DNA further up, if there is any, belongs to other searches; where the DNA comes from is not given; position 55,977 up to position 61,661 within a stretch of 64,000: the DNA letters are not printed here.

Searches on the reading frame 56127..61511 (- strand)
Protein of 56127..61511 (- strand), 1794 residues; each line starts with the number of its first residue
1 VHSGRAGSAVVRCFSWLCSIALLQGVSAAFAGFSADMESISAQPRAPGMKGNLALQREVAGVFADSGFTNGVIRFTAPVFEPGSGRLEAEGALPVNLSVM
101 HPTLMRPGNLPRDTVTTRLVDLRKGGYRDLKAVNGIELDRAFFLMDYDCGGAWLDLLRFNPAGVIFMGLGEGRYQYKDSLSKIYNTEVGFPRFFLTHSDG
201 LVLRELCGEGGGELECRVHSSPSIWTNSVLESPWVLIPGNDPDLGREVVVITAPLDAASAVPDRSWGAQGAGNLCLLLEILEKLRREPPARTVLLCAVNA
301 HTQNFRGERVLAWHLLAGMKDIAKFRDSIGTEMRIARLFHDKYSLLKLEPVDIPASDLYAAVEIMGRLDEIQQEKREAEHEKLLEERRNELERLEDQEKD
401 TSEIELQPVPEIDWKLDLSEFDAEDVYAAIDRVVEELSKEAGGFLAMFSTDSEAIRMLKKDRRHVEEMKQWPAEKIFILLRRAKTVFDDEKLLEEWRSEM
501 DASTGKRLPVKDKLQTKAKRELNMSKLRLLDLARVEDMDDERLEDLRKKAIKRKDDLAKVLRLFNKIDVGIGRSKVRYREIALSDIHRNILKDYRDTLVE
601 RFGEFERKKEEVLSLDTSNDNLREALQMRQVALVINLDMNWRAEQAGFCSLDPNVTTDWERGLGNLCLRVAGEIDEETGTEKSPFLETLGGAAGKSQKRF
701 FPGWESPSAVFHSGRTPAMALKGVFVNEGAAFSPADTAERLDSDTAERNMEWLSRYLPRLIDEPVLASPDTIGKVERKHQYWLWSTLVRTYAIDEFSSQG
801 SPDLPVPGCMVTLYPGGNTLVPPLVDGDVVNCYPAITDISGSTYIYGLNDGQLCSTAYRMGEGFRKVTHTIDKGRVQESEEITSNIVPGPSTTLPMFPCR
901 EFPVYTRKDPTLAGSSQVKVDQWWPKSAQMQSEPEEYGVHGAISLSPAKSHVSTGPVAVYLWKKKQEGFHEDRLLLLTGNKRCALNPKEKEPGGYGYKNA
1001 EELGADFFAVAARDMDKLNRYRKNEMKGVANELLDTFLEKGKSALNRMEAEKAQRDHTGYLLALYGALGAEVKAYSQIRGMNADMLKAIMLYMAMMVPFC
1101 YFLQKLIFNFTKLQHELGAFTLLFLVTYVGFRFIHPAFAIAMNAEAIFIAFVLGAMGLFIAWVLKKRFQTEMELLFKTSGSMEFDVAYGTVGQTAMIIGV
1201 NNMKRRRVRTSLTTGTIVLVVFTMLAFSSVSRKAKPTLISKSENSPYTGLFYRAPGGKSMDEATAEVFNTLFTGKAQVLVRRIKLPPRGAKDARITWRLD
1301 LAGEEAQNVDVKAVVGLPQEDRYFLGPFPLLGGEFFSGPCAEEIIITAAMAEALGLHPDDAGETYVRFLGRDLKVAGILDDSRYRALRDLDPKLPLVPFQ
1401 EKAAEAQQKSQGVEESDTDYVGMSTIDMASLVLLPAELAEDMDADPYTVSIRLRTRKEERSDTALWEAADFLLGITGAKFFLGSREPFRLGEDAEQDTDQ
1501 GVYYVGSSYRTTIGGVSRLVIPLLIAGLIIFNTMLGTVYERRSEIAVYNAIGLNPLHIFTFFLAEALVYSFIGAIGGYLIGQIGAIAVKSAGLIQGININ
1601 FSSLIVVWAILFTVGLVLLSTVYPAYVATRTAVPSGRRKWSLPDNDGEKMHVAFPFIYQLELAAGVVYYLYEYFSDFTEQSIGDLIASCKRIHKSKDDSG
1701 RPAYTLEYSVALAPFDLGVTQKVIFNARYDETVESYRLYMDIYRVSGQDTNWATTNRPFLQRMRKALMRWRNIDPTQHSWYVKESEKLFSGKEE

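Call 3: search_protein_families(library=pfam, proteins=[window:56127-61511:-], max_evalue=0.1)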
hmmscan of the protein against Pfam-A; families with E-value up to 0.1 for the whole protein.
window:56127-61511:- (1794 aa): 1 family
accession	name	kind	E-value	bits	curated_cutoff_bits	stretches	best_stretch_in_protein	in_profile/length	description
PF02687.27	FtsX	-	2.2e-13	50.7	25.5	1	1521-1631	6-118/120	FtsX-like permease C-terminal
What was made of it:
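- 56127..61511 (-): Giant 1794-aa FtsX-domain protein: signal/anchor, about 1050-aa N-terminal region (probably periplasmic), a 4-TM block, a MacB-type loop, FtsX TM2-4, and a ~170-aa C-terminal domain. Pfam FtsX scores 50.7 bits at aa 1521-1631 (call 3).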

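Call 7: search_protein_families(library=ncbifam, proteins=[window:56127-61511:-], max_evalue=0.01)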
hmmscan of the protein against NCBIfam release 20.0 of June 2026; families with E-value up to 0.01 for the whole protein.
window:56127-61511:- (1794 aa): 4 families
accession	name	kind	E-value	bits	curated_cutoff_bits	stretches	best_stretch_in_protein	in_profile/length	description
TIGR03434.1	ADOP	subfamily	2.6e-07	29.2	622.3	1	1522-1633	281-395/803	ADOP family duplicated permease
NF007826.0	PRK10535.1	equivalog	0.0007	18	966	1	1520-1630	530-638/648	macrolide ABC transporter ATP-binding protein/permease MacB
TIGR00439.2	FtsX_Gneg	equivalog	0.0017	17.6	255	1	1524-1601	179-258/292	permease-like cell division protein FtsX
TIGR02212.1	lolCE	equivalog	0.0081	15.1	362.45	0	1523-1631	277-402/411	lipoprotein-releasing ABC transporter permease subunit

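Call 37: search_protein_families(library=padloc, proteins=[window:56127-61511:-], max_evalue=0.001)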
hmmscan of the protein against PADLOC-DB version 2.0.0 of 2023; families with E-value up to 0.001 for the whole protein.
window:56127-61511:- (1794 aa): 2 families
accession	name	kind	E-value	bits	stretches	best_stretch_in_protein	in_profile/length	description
PDLC01991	CARF_m8--CARF_LolE_TM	-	7.5e-42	141.4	2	1502-1656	426-577/810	-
PDLC01990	CARF_m8--CARF_Beta-galactosidase_LolE_TM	-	3.4e-24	82.3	1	1501-1709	1401-1601/1791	-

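Call 53: search_solved_structures(query=window:56127-61511:-, max_evalue=1)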
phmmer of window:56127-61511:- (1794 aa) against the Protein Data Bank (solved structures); distinct sequences matched with E-value up to 1: 10.
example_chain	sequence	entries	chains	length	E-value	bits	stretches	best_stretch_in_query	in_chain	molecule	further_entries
5lil_A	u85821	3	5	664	1.7e-07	32.3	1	1519-1626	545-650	Macrolide export ATP-binding/permease protein MacB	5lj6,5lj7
5xu1_M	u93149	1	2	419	2.2e-05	25.3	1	1508-1630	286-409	ABC transporter permeae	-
5gko_A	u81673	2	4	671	0.00017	22.4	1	1518-1617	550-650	Macrolide export ATP-binding/permease protein MacB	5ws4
9o9x_C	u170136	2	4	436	0.00024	21.9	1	1520-1638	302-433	ABC transporter permease YtrF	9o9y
7arh_C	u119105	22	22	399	0.0006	20.5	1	1521-1632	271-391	Lipoprotein-releasing ABC transporter permease subunit LolC | Lipo-releasing system transmembrane protein lolC | Lipoprotein-releasing system transmembrane prot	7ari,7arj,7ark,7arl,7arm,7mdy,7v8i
7mdx_A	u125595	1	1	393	0.001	19.7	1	1521-1631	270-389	Lipoprotein-releasing system transmembrane protein LolC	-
5nik_J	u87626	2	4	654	0.005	17.5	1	1519-1627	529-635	Macrolide export ATP-binding/permease protein MacB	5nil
9w37_A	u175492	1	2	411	0.0098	16.5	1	1513-1591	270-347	LolF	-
9w35_A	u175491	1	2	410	0.01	16.4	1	1513-1591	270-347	LolF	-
9w2w_A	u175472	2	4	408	0.012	16.2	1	1513-1591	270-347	LolF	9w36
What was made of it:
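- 56127..61511 (-): PDB sequence hits to MacB, LolC and YtrF (call 53).
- On MacB/FtsX type ABC system (neighbouring genes): MacB, LolC and YtrF are the PDB sequence hits (call 53).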

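Call 81: list_cluster_members(proteins=[P0001, P0121, window:56127-61511:-, window:50081-50998:-, window:61554-61943:-, window:62024-62842:+, window:62856-63557:+])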
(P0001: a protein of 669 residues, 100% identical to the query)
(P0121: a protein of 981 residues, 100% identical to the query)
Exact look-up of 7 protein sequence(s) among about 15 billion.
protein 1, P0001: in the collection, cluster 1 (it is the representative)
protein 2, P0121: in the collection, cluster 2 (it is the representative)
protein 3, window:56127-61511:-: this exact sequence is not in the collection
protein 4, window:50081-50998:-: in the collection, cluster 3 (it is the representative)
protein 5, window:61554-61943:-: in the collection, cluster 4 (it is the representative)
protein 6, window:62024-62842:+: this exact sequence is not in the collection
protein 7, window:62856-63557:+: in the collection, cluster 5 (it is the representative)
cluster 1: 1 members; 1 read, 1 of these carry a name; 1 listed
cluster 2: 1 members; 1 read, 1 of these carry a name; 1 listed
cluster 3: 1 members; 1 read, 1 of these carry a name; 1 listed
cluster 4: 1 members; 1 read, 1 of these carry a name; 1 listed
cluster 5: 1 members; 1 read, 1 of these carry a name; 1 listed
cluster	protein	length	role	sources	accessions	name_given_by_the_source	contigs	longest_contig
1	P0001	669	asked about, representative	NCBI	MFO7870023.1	MAG: peptide transporter [Kiritimatiellia bacterium]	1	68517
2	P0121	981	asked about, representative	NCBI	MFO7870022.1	MAG: DUF6785 family protein [Kiritimatiellia bacterium]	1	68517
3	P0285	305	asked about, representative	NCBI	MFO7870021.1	MAG: hypothetical protein R6V03_01140 [Kiritimatiellia bacterium]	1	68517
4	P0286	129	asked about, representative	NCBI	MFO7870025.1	MAG: PqqD family protein [Kiritimatiellia bacterium]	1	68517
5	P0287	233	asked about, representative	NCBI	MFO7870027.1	MAG: FtsX-like permease family protein [Kiritimatiellia bacterium]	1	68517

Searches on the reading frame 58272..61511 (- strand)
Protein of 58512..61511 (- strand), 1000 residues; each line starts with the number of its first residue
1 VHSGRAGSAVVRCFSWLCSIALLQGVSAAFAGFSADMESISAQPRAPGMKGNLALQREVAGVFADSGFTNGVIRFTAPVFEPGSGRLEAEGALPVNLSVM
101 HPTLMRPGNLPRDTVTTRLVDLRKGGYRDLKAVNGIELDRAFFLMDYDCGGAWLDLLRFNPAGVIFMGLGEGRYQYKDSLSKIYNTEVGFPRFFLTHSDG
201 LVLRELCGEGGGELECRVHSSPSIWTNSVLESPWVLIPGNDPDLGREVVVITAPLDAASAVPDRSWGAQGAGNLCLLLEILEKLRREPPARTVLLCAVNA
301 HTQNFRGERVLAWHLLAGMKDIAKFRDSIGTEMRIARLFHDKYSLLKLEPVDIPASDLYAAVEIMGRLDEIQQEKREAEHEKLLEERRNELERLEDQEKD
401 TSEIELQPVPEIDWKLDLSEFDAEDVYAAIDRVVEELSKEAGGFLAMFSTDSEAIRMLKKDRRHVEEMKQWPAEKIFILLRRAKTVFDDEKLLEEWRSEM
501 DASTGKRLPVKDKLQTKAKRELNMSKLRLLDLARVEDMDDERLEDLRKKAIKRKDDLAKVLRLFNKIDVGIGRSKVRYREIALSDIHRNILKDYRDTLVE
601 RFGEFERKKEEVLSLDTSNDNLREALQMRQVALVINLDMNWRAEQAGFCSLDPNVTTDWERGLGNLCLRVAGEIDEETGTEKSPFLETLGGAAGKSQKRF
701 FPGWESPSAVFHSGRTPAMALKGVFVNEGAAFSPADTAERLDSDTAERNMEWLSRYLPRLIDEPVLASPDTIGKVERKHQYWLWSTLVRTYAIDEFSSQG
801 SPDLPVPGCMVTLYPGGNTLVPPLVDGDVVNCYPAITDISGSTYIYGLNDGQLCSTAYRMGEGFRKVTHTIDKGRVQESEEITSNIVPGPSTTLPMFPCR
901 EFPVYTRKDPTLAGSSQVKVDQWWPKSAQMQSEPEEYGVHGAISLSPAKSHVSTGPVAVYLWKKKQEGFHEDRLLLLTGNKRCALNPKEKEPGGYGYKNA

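Call 43: search_protein_families(library=pfam, proteins=[window:58512-61511:-], max_evalue=1)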
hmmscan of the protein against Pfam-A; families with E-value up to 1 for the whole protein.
window:58512-61511:- (1000 aa): 0 families

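Call 87: search_protein_families(library=pfam, alignment_id=A6, max_evalue=0.05)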
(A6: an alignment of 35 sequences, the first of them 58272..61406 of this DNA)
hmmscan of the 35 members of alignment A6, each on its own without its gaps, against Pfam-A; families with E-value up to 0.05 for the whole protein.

A. member 1, window:58272-61406:- (1045 aa): 0 families

B. families by the number of members that match (of 35 scanned): 6 families
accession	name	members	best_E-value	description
PF05450.20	Nicastrin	3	0.0034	Nicastrin large lobe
PF04389.22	Peptidase_M28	1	0.00014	Peptidase family M28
PF10384.14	Scm3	1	0.0055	Centromere protein Scm3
PF06698.16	DUF1192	1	0.016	Protein of unknown function (DUF1192)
PF02225.27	PA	1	0.029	PA domain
PF25764.1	KIF21A_4th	1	0.04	KIF21A-like domain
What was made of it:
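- Weak M28, nicastrin and PA hits in the N-terminal part of the giant protein in 5 of 35 orthologues (call 87).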

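Call 88: search_solved_structures(query=A6, max_evalue=0.1)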
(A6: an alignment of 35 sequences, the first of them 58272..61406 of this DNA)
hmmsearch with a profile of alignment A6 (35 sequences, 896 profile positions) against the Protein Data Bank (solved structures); distinct sequences matched with E-value up to 0.1: 0.
